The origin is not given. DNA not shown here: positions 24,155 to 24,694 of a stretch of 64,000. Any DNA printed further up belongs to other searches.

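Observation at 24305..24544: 79-aa protein with poly-basic N-terminus (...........), CxxC...CxxC zinc ribbon and acidic tail, 12 nt upstream of the radical SAM gene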

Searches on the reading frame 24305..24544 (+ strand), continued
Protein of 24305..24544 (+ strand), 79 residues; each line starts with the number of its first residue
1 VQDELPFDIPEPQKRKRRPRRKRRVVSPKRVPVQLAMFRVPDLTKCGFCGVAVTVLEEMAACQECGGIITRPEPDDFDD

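Call 71: search_dna_similar(query=window:24305-24544:+, collection=plasmids, mode=protein, max_evalue=0.001, max_rows=5)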
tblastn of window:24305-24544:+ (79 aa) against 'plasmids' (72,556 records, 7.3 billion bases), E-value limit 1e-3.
No match.
